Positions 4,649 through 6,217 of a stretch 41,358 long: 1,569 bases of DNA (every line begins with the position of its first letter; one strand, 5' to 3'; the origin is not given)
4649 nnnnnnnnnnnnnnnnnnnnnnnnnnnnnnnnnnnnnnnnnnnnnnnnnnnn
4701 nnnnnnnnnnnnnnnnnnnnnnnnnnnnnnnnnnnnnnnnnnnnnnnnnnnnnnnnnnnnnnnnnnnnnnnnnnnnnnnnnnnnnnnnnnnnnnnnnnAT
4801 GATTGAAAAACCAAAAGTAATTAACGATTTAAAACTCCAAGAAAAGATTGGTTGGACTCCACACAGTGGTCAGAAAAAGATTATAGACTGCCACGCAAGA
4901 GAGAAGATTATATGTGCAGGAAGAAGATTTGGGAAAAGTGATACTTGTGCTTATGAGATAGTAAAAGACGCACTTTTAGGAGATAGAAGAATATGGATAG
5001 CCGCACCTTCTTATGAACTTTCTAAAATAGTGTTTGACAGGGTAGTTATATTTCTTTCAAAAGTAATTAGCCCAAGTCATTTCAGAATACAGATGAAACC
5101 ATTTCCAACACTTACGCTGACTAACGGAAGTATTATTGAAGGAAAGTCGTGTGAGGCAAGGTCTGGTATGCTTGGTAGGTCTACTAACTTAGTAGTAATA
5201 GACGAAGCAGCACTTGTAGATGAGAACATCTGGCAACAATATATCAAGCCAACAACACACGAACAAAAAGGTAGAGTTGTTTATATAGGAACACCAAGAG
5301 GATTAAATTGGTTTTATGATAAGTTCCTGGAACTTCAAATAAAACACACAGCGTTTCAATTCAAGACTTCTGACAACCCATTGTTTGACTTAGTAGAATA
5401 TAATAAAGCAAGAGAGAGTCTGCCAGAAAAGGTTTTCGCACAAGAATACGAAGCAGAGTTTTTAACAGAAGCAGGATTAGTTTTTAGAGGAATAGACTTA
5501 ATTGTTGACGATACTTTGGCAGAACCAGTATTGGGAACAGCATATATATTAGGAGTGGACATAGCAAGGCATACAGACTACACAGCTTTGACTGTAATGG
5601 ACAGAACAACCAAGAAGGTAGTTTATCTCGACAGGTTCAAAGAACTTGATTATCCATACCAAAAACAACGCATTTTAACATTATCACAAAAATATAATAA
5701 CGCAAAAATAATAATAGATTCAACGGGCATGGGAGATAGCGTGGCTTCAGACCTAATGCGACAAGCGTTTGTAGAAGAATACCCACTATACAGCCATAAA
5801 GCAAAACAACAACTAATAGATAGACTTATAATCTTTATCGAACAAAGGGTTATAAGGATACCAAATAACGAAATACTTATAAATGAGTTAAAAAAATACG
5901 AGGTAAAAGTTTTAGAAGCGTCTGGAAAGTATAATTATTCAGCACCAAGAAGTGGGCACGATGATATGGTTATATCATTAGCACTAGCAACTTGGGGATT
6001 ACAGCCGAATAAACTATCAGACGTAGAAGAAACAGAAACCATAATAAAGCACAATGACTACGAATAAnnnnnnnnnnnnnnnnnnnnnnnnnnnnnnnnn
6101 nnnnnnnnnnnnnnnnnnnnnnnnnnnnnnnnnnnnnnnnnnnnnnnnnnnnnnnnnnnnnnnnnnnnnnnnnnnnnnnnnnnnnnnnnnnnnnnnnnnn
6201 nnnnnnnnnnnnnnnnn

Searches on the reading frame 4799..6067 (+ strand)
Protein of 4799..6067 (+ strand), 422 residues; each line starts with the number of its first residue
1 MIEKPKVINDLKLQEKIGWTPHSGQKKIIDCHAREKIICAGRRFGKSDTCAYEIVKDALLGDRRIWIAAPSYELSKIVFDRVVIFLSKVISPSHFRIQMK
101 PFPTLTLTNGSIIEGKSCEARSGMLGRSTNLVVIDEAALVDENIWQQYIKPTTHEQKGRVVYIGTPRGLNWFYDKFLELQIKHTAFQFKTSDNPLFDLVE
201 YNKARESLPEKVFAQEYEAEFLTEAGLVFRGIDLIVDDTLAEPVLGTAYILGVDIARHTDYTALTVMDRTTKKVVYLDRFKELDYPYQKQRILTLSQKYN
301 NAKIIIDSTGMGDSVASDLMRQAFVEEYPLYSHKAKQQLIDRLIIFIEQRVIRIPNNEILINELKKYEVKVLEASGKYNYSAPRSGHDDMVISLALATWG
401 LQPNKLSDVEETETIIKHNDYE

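Call 18: search_protein_families(library=phrogs, proteins=[window:4799-6067:+], max_evalue=0.001)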
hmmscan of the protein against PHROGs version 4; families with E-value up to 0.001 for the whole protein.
window:4799-6067:+ (422 aa): 7 families
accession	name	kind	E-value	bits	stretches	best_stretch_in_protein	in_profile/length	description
phrog_2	-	head and packaging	1.3e-49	170.7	1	12-405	258-596/807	terminase large subunit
phrog_7579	-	head and packaging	2e-16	60.9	1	18-231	2-223/239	terminase large subunit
phrog_5909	-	head and packaging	1.1e-14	55.3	1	199-397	46-264/285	terminase large subunit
phrog_38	-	head and packaging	6.6e-11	42.6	1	153-406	438-708/760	terminase large subunit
phrog_5713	-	head and packaging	2.5e-10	41.4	1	280-416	1-140/143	terminase large subunit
phrog_9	-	head and packaging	5.2e-10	39.8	1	34-166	224-359/812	terminase large subunit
phrog_27743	-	unknown function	1.8e-08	35.3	1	269-400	59-210/233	-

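Call 19: search_protein_families(library=pfam, proteins=[window:4799-6067:+], max_evalue=0.01)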
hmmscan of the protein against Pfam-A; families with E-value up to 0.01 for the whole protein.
window:4799-6067:+ (422 aa): 3 families
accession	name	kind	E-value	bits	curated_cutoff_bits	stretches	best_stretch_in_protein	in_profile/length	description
PF17289.8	Terminase_6C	-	4.3e-13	50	22.6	1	252-395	2-149/155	Terminase RNaseH-like domain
PF03237.21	Terminase_6N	-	8.2e-08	32.6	22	1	37-233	1-212/215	Terminase large subunit, T4likevirus-type, N-terminal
PF05127.21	NAT10_TcmA_helicase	-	0.00067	20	22.7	1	38-151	2-112/176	RNA cytidine acetyltransferase NAT10/TcmA, helicase domain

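Call 28: find_homologous_proteins(query=window:4799-6067:+, max_evalue=1e-30)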
Query window:4799-6067:+ (422 aa): 646 proteins with E <= 1e-30 among 5138 candidates; the best 120 are listed.
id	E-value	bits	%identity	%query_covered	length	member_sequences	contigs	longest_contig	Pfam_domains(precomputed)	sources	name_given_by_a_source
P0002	5.8e-282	952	100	100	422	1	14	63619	PF17289.9,PF03237.22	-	-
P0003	1.9e-185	635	64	98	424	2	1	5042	PF17289.9,PF03237.22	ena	-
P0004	1.2e-181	622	68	96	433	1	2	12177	PF05127.22,PF17289.9,PF03237.22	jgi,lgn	-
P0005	3.4e-180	617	64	98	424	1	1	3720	PF17289.9,PF03237.22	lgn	-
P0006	3.0e-179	614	64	98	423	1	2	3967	PF17289.9,PF03237.22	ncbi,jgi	-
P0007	8.0e-177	606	63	99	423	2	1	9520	PF05127.22,PF17289.9,PF03237.22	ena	-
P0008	6.1e-168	577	62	97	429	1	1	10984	PF17289.9,PF03237.22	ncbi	-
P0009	2.4e-166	572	61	97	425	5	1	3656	PF05127.22,PF17289.9,PF03237.22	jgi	-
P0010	1.8e-165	569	62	97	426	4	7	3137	PF17289.9,PF03237.22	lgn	-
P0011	2.0e-164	565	61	97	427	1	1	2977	PF17289.9,PF03237.22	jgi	jgi:hypothetical protein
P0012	1.2e-160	553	61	95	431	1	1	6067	PF17289.9,PF03237.22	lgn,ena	-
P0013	4.6e-160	551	59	97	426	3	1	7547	PF05127.22,PF17289.9,PF03237.22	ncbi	-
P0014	8.3e-137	474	65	77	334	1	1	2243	PF17289.9,PF03237.22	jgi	jgi:hypothetical protein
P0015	4.7e-134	465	50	100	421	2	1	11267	PF17289.9,PF03237.22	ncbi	-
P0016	5.0e-129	449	51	95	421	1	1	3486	PF17289.9,PF03237.22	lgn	-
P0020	1.1e-122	428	49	93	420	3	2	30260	PF17289.9,PF03237.22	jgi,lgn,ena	-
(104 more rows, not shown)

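Call 29: find_encoding_contigs(protein=P0002, flank=10000, max_places=10)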
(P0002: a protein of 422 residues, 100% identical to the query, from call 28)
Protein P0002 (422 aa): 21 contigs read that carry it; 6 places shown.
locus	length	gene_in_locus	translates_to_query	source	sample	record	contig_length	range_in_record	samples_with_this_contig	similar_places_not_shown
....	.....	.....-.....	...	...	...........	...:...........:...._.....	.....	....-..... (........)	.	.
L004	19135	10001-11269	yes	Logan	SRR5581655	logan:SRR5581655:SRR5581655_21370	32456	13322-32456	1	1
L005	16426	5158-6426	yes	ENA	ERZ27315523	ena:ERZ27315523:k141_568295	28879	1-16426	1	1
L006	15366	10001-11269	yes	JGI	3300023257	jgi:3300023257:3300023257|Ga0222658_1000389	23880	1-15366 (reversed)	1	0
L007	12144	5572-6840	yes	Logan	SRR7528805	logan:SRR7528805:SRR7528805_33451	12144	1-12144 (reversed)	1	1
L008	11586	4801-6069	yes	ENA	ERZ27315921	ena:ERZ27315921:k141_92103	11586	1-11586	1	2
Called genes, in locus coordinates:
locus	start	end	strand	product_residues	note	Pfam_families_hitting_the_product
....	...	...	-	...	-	-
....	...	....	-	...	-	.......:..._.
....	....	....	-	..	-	-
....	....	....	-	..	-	-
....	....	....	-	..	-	-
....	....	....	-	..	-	-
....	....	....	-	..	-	-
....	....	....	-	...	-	-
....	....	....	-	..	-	-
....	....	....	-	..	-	-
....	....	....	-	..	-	-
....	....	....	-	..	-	-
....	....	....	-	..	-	-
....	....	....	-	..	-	-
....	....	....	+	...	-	-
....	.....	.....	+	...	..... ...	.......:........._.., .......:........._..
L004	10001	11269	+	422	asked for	PF03237:Terminase_6N, PF17289:Terminase_6C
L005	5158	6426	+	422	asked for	PF03237:Terminase_6N, PF17289:Terminase_6C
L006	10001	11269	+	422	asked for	PF03237:Terminase_6N, PF17289:Terminase_6C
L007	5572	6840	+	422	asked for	PF03237:Terminase_6N, PF17289:Terminase_6C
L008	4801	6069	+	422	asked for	PF03237:Terminase_6N, PF17289:Terminase_6C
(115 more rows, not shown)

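Call 32: find_encoding_contigs(protein=P0004, flank=10000, max_places=3)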
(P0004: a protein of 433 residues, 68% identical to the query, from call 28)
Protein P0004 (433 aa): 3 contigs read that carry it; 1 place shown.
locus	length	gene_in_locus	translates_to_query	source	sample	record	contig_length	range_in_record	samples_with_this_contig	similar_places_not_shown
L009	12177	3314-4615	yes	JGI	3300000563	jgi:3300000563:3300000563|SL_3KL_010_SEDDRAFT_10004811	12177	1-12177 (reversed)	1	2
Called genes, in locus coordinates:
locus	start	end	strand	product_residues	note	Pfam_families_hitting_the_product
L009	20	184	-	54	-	-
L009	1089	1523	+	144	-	-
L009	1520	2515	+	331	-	PF01073:3Beta_HSD, PF01370:Epimerase, PF02719:Polysacc_synt_2, PF04321:RmlD_sub_bind, PF07993:NAD_binding_4, PF16363:GDP_Man_Dehyd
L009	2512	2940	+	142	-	PF08241:Methyltransf_11, PF13649:Methyltransf_25 (faint)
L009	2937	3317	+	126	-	-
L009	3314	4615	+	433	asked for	PF03237:Terminase_6N, PF05127:NAT10_TcmA_helicase (weak), PF17289:Terminase_6C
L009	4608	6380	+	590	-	-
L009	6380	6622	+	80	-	-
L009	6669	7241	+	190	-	-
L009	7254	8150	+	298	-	PF19821:Phage_capsid_2 (weak), PF25209:Phage_capsid_4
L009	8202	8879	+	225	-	PF24175:SU10_adaptor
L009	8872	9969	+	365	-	-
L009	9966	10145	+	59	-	-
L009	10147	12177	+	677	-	?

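Call 33: find_encoding_contigs(protein=P0008, flank=10000, max_places=3)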
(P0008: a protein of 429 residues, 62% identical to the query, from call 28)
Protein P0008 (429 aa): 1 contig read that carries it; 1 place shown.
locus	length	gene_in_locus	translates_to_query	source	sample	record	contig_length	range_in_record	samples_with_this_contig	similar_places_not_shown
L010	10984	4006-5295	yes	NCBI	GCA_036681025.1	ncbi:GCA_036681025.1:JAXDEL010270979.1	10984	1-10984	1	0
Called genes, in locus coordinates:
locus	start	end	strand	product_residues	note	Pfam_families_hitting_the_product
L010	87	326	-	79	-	-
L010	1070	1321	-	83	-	PF13597:NRDD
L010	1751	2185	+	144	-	-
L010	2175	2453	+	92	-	PF01370:Epimerase (weak), PF16363:GDP_Man_Dehyd (weak)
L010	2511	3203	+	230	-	PF01370:Epimerase, PF04321:RmlD_sub_bind, PF16363:GDP_Man_Dehyd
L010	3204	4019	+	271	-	-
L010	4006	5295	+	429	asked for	PF03237:Terminase_6N, PF17289:Terminase_6C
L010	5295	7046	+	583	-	PF23899:SU10_portal (faint)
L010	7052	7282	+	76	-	-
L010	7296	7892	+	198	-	-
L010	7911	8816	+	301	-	PF05065:Phage_capsid (weak), PF25209:Phage_capsid_4 (weak)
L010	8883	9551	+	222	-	PF24175:SU10_adaptor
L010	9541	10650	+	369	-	-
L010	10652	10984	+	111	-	?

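Call 35: search_dna_similar(query=window:4799-6067:+, collection=phages, mode=protein, max_rows=30)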
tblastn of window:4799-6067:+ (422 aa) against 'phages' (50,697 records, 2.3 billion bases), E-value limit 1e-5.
Records with a match: 2347; places in all: 2350; records where one place covers at least 80% of the query: 1303.
Best place of each record, by identity: <60% 2347.
By first word of the organism name: Escherichia 386; Vibrio 373; Klebsiella 362; Synechococcus 297; Salmonella 289; Mycobacterium 72; Enterobacter 56; Gordonia 46; Microbacterium 38; Pelagibacter 26; and 66 more.
By host as written in the record: - 545; Escherichia coli 138; Klebsiella pneumoniae 117; Synechococcus 75; Mycobacterium smegmatis mc2 155 44; Salmonella enterica subsp. enterica serovar Enteritidis PT1 39; Vibrio harveyi BAA-1116 36; Synechococcus sp. 33; and 479 more.
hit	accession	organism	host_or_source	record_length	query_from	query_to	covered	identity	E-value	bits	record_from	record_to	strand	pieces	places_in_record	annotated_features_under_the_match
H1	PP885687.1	Tunturiibacter phage Tunturi_4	Tunturiibacter empetritectus M8UP27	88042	39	401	86%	32.7%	3e-55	202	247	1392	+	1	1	terminase large subunit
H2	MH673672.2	Thermus phage phiFa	Thermus thermophilus HB27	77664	6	399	93%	30.0%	1e-50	189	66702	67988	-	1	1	terminase large subunit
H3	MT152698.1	Halorubrum phage Hardycor1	Halorubrum coriense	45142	16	397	91%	30.9%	1e-34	142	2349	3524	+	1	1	terL: large subunit terminase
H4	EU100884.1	Thermus phage P74-26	Thermus thermophilus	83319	12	420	97%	28.7%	2e-49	186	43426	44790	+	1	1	phage terminase large subunit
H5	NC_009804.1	Thermus phage P74-26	Thermus thermophilus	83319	12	420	97%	28.7%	2e-49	186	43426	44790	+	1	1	phage terminase large subunit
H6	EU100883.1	Thermus phage P23-45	Thermus thermophilus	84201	12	420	97%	28.5%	3e-49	185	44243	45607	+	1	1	terminase large subunit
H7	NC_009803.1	Thermus phage P23-45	Thermus thermophilus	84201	12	420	97%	28.5%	3e-49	185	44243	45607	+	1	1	terminase large subunit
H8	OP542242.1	Thermus phage P23-45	Thermus thermophilus HB8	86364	12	420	97%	28.5%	3e-49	185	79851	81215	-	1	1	hypothetical protein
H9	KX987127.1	Thermus phage G20c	Thermus thermophilus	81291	12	420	97%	28.5%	6e-49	184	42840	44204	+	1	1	terminase large subunit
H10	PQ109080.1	Thermus phage Riverbug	Thermus thermophilus HB8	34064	15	400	91%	29.6%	2e-35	144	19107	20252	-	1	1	TerL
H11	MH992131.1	Thermus phage TSP4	Thermus sp. TC4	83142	12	397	91%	29.5%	4e-52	194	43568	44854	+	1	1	terminase large subunit | hypothetical protein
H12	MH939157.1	Meiothermus phage MMP17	Meiothermus sp.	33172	7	399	93%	28.5%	1e-34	142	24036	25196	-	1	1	terminase, ATPase subunit | hypothetical protein (x2)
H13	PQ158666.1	Thermus phage P23-45_stolb3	Thermus thermophilus HB8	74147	17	397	90%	28.9%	3e-48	182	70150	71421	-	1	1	TerL protein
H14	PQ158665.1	Thermus phage P23-45_stolb2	Thermus thermophilus HB8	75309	17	397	90%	28.7%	1e-47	180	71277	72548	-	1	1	TerL protein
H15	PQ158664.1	Thermus phage P23-45_stolb1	Thermus thermophilus HB8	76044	17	397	90%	28.7%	1e-47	180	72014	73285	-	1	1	TerL protein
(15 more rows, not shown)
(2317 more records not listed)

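Call 37: find_encoding_contigs(protein=P0007, flank=10000, max_places=2)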
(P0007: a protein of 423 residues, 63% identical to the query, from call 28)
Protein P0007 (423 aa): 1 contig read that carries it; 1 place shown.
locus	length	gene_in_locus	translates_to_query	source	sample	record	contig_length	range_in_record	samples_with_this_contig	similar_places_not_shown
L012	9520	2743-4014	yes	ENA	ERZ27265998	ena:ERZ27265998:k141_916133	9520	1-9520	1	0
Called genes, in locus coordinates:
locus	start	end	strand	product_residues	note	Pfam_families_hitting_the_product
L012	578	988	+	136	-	-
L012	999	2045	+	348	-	PF04321:RmlD_sub_bind, PF01073:3Beta_HSD, PF01370:Epimerase, PF02719:Polysacc_synt_2, PF07993:NAD_binding_4, PF16363:GDP_Man_Dehyd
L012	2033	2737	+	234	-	-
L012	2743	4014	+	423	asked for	PF03237:Terminase_6N, PF05127:NAT10_TcmA_helicase (weak), PF17289:Terminase_6C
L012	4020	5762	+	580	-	PF23899:SU10_portal (weak)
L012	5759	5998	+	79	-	-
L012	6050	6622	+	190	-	-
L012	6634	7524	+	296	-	PF05065:Phage_capsid (weak), PF25209:Phage_capsid_4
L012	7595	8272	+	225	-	PF24175:SU10_adaptor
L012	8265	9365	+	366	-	-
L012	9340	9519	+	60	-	?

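Call 38: find_encoding_contigs(protein=P0015, flank=10000, max_places=2)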
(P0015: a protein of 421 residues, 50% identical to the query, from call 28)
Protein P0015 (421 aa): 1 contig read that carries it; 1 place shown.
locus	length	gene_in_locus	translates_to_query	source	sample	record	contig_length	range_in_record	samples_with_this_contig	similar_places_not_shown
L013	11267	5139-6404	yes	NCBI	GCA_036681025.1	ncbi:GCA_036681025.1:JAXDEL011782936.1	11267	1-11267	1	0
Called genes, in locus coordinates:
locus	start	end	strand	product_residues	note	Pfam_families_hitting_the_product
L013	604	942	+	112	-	-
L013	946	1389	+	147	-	-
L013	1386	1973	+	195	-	PF05050:Methyltransf_21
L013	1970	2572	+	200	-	PF04488:Gly_transf_sug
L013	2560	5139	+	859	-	-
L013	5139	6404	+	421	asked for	PF03237:Terminase_6N, PF17289:Terminase_6C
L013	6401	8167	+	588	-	-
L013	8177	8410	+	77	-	-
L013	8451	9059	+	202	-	-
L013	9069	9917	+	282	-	-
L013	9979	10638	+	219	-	PF24175:SU10_adaptor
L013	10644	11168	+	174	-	-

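Call 39: find_encoding_contigs(protein=P0020, flank=10000, max_places=2)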
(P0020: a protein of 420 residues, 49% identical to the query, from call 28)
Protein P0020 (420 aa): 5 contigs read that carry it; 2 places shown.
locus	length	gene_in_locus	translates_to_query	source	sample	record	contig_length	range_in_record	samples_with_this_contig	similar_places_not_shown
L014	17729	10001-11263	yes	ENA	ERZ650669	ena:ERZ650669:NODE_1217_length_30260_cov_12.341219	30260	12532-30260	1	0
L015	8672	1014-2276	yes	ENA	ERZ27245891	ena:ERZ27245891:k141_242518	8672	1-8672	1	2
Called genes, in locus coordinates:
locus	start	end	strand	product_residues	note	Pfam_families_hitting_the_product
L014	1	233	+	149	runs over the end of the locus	-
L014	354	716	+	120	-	-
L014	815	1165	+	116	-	-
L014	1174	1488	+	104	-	-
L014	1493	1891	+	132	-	-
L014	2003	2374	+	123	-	-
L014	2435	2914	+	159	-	PF01510:Amidase_2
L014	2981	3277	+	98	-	-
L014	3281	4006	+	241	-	PF20530:DUF6745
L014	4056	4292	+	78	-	-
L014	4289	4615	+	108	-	-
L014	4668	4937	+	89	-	-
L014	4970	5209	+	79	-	-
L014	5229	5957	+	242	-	-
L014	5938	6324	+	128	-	PF01844:HNH (weak)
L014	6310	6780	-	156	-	PF01464:SLT (weak)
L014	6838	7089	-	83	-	-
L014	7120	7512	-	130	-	-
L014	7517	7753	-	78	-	-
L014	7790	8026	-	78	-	-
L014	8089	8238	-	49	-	-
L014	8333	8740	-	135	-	-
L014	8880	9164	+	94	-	-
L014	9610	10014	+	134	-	-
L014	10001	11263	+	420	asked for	PF03237:Terminase_6N, PF17289:Terminase_6C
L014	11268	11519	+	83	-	-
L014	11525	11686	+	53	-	-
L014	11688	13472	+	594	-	-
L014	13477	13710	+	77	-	-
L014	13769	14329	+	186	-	-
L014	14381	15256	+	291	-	PF25209:Phage_capsid_4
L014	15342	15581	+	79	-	-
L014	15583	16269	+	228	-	PF24175:SU10_adaptor (weak)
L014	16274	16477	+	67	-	-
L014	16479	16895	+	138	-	-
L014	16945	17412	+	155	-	-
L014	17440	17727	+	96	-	?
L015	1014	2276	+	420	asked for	PF03237:Terminase_6N, PF17289:Terminase_6C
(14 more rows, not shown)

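Call 44: find_related_loci(query=A2, collection=viral_contigs, flank=7000)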
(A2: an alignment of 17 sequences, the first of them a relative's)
Query A2 (422 aa) in viral_contigs; peptide patterns used: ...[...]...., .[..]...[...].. (x = any residue, [..] = any of these).
598 stretches matched a pattern (row limit reached: there are more); 561 encode a relative of the query (tblastn E <= 1e-3); the best 80 are kept; 80 distinct loci.
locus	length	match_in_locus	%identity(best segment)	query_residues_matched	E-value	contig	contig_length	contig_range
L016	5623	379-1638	65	6-422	0e+0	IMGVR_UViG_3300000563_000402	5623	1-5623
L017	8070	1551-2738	47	6-402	1e-117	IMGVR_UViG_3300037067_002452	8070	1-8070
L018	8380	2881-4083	44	5-411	3e-114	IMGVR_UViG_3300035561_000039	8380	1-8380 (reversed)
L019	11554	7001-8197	45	13-401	1e-110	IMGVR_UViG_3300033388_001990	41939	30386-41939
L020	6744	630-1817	44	8-402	1e-109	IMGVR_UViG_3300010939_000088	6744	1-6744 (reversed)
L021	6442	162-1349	43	8-401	8e-107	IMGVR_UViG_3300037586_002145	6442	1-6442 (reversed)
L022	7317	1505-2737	41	5-422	4e-107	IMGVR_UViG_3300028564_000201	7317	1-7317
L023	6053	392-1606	42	8-401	2e-103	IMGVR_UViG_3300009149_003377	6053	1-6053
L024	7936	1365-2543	43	6-401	2e-103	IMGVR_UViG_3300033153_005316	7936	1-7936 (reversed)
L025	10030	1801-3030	40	6-408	2e-103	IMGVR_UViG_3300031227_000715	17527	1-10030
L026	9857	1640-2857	43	8-402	7e-102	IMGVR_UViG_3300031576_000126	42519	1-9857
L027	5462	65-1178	45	34-401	4e-99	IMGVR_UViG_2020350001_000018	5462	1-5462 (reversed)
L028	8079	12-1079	44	50-401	1e-97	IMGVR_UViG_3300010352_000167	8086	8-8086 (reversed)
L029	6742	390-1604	39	6-402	1e-95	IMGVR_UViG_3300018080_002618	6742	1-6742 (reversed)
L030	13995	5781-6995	40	8-406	1e-94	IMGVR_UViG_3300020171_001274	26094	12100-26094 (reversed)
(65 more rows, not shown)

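Call 94: find_related_loci(query=A2, collection=genome_contigs, flank=6000)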
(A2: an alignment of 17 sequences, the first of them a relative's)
Query A2 (422 aa) in genome_contigs; peptide patterns used: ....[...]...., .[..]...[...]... (x = any residue, [..] = any of these).
148 stretches matched a pattern; 51 encode a relative of the query (tblastn E <= 1e-3); 51 distinct loci.
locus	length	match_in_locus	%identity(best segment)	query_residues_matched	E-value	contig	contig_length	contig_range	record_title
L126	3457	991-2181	49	8-402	9e-122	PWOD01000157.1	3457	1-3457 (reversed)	MAG: bacterium isolate CSSed10_354m CS-Sed10-C106085, whole genome shotgun sequence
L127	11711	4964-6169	45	6-401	5e-117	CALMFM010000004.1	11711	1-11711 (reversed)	MAG TPA_asm: uncultured Firmicutes bacterium isolate SRR6284161_bin.29_CONCOCT_v1.1_MAG genome assembly, contig: ERZ7951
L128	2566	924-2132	43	4-401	1e-112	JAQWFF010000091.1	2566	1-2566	MAG: Candidatus Dojkabacteria bacterium isolate STF2_92 NODE_187869_length_2566_cov_1.974170_Sandtown_F2, whole genome s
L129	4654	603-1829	39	7-403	6e-102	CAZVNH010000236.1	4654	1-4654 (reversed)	MAG TPA_asm: uncultured Thermoplasmatales archaeon isolate binchicken_co338_5 genome assembly, contig: NODE_5699_length_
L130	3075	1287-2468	34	16-402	6e-74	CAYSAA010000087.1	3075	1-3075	MAG TPA_asm: uncultured Atribacterota bacterium isolate SRP067234_co1_85 genome assembly, contig: k99_632573, whole geno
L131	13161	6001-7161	32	5-402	6e-65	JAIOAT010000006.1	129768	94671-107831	MAG: Chloroflexota bacterium isolate S1bins113 c_000000000006, whole genome shotgun sequence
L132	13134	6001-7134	34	22-400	8e-60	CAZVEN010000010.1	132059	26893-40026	MAG TPA_asm: uncultured Chloroflexaceae bacterium isolate SRP141376_co5_267 genome assembly, contig: NODE_211_length_132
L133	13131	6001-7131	30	21-397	1e-56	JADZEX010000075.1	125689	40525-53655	MAG: Fimbriimonadaceae bacterium isolate SJ840 c_000001077532, whole genome shotgun sequence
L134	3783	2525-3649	33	25-400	6e-56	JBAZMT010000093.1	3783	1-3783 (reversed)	MAG: Parcubacteria group bacterium isolate SO_2017_LW4_5 scaffold_49517_c1_LW137-91_2017, whole genome shotgun sequence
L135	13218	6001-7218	31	16-397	1e-55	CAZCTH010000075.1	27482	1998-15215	MAG TPA_asm: uncultured Spirochaetales bacterium isolate binchicken_co199_92 genome assembly, contig: NODE_1432_length_2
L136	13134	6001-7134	30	22-397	2e-54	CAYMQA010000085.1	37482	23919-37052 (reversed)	MAG TPA_asm: uncultured Caldilinea sp. isolate SRP329715_co2_365 genome assembly, contig: NODE_2330_length_37482_cov_6.2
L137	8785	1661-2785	31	22-397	9e-52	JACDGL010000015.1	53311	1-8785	MAG: Taibaiella sp. isolate MGR_bin411 SD2908_NODE_209_length_53311_cov_2.569589, whole genome shotgun sequence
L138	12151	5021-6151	33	21-397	5e-51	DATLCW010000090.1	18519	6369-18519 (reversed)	MAG TPA_asm: Bryobacteraceae bacterium isolate SMAG_U14334 k141_200583, whole genome shotgun sequence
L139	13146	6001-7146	31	21-410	1e-50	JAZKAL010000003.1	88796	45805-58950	MAG: Bacteroidota bacterium isolate ADI_H3L2_1_122_18_3-bin023_1 ADIH3L21_B023_1_000000000003, whole genome shotgun sequ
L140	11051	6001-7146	33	25-397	6e-50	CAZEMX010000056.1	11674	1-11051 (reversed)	MAG TPA_asm: uncultured Nitrososphaerota archaeon isolate binchicken_co265_268 genome assembly, contig: NODE_8413_length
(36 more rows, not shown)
